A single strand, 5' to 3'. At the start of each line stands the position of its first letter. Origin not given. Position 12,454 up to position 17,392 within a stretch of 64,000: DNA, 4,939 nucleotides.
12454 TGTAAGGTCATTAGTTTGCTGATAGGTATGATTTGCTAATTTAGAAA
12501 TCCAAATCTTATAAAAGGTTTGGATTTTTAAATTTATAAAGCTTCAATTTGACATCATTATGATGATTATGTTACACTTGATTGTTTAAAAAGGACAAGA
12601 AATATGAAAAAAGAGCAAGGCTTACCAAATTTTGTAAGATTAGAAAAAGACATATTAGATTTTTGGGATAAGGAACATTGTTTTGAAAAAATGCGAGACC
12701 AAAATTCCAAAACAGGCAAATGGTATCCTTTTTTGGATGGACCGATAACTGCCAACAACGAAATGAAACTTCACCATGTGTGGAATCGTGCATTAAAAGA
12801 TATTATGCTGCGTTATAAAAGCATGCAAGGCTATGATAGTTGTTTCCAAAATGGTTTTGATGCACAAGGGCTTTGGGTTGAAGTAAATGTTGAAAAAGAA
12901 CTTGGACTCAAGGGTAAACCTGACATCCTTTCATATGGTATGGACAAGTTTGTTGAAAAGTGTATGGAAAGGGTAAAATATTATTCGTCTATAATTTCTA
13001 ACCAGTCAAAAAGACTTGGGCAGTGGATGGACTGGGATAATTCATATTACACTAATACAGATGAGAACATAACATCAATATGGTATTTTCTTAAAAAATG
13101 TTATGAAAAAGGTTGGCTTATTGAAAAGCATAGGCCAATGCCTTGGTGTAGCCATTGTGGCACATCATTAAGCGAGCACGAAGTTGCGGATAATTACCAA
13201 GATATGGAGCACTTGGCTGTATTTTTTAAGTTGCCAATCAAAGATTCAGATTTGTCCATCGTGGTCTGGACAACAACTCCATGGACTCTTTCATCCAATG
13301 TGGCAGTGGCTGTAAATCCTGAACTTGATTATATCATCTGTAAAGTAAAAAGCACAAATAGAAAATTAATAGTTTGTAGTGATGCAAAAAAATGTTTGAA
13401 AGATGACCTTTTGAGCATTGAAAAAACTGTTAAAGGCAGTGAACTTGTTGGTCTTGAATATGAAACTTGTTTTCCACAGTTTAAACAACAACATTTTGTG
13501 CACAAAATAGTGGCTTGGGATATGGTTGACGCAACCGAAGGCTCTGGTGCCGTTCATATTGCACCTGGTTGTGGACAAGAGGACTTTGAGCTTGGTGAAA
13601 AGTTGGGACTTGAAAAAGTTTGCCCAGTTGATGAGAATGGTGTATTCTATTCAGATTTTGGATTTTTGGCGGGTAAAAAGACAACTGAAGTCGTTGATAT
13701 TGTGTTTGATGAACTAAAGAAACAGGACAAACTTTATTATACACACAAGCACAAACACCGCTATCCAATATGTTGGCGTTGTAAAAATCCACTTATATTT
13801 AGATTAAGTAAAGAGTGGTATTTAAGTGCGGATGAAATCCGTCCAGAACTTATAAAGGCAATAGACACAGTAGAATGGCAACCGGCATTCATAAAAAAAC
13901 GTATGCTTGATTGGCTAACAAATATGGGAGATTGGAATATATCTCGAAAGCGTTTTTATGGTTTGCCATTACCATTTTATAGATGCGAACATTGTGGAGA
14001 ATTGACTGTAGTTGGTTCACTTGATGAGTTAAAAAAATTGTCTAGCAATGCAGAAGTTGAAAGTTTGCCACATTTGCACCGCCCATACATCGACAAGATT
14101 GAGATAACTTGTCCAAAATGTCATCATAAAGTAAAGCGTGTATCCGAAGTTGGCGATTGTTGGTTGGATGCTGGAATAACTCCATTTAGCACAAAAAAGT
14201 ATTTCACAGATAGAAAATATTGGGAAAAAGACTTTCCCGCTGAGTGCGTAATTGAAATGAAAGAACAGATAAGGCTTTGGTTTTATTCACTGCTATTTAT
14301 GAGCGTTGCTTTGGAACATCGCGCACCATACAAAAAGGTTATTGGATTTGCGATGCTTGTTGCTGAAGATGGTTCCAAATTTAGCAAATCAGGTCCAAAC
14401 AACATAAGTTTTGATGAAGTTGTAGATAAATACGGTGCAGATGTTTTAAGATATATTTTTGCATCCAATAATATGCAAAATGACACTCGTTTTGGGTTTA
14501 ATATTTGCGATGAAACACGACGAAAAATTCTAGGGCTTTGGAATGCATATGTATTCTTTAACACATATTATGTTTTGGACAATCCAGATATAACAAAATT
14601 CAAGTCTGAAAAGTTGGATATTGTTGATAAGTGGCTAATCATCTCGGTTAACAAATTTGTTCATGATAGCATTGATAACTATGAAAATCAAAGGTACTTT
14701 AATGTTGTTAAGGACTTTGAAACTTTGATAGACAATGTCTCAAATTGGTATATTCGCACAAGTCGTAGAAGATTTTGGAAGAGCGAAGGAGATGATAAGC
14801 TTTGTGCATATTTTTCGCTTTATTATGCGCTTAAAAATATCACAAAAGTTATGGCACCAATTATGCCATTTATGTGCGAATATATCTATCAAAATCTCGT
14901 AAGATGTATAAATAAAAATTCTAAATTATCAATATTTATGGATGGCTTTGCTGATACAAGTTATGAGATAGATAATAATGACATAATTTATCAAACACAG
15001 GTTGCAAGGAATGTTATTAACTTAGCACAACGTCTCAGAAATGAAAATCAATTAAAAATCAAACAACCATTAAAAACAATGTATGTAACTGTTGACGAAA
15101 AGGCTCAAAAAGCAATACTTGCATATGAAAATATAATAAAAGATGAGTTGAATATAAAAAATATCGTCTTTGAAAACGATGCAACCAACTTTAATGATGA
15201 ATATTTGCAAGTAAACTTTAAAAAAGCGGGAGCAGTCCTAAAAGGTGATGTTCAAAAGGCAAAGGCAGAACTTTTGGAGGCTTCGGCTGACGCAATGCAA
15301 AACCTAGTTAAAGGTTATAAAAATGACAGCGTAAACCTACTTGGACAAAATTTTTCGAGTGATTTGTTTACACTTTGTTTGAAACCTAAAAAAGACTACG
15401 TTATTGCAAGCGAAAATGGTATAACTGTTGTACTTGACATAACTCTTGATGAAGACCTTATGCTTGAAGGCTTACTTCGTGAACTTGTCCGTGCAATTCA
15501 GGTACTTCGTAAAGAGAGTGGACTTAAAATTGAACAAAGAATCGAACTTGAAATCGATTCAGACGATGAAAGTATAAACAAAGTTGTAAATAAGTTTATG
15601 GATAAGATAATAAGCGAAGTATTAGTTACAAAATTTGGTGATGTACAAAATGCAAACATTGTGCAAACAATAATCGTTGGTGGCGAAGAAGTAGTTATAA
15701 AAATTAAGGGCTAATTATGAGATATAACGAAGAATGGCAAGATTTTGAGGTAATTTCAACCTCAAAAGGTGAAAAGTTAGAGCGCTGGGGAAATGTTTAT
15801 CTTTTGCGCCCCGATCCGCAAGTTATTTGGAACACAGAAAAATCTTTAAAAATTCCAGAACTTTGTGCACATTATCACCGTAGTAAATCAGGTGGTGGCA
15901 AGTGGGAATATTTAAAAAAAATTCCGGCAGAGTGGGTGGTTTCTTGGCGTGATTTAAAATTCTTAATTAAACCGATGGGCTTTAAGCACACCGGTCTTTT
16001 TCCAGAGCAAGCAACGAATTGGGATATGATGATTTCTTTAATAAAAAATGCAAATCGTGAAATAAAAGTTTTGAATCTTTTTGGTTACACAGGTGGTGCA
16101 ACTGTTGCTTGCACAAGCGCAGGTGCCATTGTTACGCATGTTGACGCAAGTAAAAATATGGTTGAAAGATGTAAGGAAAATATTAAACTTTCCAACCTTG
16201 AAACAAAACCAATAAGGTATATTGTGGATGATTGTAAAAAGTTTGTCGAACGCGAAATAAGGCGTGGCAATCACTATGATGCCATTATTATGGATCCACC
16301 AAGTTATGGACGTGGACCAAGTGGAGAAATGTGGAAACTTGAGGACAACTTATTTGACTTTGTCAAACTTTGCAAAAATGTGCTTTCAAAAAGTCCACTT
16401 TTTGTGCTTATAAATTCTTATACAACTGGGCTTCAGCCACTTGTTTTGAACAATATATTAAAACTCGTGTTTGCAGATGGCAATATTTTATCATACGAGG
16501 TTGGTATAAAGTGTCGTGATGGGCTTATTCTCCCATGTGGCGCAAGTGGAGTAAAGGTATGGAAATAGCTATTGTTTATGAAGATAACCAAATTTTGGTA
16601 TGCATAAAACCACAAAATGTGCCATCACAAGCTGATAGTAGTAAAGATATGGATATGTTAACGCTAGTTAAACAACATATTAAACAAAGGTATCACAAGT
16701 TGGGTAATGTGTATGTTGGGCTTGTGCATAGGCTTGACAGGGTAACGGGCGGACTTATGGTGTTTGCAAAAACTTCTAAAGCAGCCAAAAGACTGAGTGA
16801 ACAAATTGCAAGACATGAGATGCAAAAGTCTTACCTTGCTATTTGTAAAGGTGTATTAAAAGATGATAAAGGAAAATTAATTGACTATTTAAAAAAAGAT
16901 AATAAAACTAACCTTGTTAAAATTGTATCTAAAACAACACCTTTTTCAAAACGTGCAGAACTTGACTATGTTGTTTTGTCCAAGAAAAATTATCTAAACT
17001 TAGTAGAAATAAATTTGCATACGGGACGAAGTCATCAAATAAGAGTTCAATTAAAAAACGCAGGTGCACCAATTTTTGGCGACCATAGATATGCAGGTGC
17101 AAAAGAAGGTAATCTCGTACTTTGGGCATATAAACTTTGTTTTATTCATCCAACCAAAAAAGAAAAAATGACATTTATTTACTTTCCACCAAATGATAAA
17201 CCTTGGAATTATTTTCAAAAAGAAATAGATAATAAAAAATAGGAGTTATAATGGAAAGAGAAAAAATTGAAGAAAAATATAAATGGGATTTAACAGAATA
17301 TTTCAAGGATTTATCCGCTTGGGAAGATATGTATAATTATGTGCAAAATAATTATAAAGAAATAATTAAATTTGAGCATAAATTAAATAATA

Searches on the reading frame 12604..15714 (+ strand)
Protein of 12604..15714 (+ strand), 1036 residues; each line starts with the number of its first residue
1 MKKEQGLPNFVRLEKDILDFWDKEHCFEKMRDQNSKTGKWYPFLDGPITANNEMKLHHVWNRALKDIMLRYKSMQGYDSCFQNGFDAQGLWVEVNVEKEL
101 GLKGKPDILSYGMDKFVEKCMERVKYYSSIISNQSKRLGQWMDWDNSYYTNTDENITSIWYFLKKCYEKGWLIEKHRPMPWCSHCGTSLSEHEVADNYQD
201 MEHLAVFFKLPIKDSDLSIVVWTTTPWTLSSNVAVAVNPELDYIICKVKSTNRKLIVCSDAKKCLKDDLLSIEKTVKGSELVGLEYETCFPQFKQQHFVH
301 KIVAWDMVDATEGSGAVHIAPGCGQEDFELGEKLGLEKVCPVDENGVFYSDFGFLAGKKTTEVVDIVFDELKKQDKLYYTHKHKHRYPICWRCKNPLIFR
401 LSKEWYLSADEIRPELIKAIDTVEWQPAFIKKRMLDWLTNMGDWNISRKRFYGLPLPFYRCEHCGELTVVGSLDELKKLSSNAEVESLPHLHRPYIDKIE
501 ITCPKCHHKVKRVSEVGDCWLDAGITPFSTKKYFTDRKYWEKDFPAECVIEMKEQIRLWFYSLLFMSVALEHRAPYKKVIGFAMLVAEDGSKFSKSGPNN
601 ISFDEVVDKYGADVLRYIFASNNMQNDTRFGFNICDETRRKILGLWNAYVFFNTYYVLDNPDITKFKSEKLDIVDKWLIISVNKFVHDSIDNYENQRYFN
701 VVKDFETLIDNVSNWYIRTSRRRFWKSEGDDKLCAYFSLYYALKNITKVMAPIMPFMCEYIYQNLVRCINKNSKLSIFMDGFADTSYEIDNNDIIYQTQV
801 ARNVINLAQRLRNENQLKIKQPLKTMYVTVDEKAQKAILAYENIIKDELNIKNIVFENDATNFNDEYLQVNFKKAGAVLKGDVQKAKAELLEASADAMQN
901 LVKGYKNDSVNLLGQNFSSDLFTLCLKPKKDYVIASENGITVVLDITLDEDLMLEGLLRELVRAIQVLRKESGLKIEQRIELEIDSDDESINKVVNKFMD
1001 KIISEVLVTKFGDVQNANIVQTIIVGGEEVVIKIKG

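Call 76: search_protein_families(library=pfam, proteins=[window:12604-15714:+], max_evalue=0.000001)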
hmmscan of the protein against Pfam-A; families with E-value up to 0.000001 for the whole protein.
window:12604-15714:+ (1036 aa): 4 families
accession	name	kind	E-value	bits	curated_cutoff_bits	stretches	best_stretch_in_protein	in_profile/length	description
PF00133.28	tRNA-synt_1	-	1.2e-100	337.6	22.7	1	17-629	2-412/414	tRNA synthetases class I (I, L, M and V)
PF19302.4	DUF5915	-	2.8e-30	105.8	27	1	842-1035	1-193/195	Domain of unknown function (DUF5915)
PF08264.19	Anticodon_1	-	5.4e-26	91.7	25.1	1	675-825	1-146/148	Anticodon-binding domain of tRNA ligase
PF09334.17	tRNA-synt_1g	-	8.5e-19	68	20.1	1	520-631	248-367/391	tRNA synthetases class I (M)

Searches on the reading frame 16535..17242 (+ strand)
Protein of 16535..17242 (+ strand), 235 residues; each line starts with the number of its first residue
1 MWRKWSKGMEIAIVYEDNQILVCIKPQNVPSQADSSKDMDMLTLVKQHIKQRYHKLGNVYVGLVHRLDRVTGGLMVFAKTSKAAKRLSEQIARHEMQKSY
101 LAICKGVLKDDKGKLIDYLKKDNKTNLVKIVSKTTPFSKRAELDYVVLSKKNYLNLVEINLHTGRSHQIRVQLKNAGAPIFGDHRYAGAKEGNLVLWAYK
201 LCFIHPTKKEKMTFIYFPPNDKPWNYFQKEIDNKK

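Call 89: search_protein_families(library=pfam, proteins=[window:16535-17242:+], max_evalue=0.00001)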
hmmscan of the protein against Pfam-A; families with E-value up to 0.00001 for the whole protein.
window:16535-17242:+ (235 aa): 1 family
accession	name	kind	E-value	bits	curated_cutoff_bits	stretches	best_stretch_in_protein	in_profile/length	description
PF00849.27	PseudoU_synth_2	-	4.5e-30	105.3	26.8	1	20-174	2-151/152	RNA pseudouridylate synthase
